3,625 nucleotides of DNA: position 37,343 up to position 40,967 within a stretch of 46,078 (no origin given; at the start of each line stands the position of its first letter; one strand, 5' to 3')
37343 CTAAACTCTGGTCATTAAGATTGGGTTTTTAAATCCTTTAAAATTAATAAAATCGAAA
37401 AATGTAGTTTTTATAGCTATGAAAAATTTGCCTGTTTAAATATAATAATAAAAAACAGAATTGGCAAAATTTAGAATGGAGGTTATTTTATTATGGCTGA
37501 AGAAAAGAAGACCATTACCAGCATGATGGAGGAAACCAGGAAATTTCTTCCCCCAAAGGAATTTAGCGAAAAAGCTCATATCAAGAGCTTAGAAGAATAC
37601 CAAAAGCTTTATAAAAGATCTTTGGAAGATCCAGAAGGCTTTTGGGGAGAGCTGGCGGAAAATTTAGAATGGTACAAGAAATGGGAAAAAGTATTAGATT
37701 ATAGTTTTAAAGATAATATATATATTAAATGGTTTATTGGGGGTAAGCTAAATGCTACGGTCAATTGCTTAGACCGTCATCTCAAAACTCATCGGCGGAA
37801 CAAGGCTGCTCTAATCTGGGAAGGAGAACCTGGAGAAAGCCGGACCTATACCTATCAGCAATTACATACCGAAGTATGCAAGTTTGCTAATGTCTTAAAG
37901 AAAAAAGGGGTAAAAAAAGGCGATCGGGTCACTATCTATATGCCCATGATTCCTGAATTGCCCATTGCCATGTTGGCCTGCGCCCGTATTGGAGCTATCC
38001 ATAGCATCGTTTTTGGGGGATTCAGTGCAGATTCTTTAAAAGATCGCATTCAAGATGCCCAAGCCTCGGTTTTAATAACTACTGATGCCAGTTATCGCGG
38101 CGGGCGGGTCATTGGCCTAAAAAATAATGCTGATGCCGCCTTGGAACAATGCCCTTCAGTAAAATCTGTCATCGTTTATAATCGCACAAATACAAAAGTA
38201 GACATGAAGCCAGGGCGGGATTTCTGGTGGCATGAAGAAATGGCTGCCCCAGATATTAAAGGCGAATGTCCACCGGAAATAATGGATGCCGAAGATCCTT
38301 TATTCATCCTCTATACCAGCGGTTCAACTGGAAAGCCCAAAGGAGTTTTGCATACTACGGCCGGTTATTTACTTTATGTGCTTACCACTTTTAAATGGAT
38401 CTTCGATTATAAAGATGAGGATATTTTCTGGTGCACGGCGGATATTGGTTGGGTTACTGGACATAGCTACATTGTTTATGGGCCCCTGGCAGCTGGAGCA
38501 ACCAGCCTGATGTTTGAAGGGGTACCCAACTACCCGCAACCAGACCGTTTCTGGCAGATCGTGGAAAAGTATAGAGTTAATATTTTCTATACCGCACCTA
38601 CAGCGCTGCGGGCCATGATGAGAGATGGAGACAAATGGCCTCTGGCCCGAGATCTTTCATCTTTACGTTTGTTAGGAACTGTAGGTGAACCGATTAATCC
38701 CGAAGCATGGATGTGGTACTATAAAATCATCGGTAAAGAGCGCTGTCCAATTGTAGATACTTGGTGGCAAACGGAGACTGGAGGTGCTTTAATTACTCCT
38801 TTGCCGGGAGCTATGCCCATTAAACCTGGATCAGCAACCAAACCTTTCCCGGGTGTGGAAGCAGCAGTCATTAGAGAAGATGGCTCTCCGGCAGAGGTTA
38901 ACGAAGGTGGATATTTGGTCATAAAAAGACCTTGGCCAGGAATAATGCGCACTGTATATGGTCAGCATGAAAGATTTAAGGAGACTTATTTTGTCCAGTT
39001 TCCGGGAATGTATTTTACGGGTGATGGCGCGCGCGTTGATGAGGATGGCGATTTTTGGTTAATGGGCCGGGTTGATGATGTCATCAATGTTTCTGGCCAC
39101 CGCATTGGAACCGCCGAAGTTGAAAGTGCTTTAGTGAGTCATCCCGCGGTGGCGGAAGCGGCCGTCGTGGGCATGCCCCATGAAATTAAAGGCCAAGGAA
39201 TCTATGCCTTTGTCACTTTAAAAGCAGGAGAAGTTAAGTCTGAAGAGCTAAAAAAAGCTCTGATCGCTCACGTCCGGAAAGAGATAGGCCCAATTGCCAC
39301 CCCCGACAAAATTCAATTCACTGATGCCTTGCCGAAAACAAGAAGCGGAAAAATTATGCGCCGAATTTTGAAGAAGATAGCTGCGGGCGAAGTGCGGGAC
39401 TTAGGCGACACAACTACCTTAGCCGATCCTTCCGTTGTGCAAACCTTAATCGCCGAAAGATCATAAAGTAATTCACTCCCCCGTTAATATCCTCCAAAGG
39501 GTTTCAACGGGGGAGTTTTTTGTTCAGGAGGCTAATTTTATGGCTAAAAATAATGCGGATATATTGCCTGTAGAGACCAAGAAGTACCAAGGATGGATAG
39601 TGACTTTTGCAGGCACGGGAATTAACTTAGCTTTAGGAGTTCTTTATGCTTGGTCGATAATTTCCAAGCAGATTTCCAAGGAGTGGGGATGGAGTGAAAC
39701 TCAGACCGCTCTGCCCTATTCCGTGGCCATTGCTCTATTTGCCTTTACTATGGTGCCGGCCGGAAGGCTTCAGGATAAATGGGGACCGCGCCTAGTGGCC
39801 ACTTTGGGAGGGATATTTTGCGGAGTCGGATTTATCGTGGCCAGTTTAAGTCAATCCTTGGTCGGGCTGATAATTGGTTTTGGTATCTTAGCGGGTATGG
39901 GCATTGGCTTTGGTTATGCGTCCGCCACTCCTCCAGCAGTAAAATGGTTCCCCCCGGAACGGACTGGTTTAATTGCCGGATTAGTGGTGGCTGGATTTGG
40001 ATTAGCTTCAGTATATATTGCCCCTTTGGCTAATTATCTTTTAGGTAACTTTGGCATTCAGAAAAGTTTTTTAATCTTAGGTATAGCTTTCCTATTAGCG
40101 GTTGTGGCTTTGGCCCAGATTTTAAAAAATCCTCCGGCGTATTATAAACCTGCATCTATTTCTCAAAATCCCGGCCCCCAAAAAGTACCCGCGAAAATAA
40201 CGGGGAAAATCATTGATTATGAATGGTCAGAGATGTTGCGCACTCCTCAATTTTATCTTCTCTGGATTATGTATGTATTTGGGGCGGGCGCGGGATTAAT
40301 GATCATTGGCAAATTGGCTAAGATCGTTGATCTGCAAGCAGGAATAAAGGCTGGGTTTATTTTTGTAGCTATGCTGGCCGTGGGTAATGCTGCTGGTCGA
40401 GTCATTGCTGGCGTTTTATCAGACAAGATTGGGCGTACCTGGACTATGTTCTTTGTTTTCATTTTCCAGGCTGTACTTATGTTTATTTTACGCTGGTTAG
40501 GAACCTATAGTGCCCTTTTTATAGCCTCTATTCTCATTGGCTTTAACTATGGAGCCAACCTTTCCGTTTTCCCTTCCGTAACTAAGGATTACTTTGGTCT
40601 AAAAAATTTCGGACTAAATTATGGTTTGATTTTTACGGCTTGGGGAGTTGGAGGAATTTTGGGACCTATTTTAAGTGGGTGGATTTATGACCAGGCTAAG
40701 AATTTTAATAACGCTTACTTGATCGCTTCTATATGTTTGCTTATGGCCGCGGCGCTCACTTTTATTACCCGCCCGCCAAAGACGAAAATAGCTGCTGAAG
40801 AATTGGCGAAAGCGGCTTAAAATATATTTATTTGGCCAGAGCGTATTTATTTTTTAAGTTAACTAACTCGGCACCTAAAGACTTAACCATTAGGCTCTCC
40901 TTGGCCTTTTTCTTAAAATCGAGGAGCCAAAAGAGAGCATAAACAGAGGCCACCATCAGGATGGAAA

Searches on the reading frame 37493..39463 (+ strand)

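Call 87: search_protein_families(library=pfam, proteins=[window:37493-39463:+], max_evalue=0.000001)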
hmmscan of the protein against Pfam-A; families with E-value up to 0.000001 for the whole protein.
window:37493-39463:+ (657 aa): 3 families
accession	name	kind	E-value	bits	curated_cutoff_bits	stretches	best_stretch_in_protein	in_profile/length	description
PF00501.34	AMP-binding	-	1.3e-91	307.7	29.9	1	95-487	3-382/384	AMP-binding enzyme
PF13193.12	AMP-binding_C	-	3.1e-31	108.5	24.5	1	542-620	1-76/76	AMP-binding enzyme C-terminal domain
PF16177.11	ACAS_N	-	2.9e-24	85.1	27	1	36-92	1-55/55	Acetyl-coenzyme A synthetase N-terminus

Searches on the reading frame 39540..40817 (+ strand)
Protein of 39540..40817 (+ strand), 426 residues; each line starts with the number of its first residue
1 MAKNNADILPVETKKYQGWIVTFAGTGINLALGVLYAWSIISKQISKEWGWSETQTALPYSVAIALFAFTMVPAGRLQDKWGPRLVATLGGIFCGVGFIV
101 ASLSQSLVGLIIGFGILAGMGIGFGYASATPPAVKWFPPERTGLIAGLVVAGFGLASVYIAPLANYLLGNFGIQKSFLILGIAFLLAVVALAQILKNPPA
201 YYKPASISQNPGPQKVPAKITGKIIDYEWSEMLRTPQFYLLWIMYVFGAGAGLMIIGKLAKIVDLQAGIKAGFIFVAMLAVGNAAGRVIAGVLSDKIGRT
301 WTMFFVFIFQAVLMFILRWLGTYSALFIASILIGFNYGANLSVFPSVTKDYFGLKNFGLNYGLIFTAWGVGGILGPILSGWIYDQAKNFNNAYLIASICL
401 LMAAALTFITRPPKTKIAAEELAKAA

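Call 87: search_protein_families(library=pfam, proteins=[window:39540-40817:+], max_evalue=0.000001)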
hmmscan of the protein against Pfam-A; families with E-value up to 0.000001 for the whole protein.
window:39540-40817:+ (426 aa): 2 families
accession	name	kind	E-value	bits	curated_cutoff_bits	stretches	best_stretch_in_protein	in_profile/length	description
PF07690.21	MFS_1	-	3.8e-47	161.3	33.4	2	34-259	12-227/347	Major Facilitator Superfamily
PF23262.1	NFD4_C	-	7.4e-07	29.6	27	0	231-386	12-171/215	NFD4, C-terminal domain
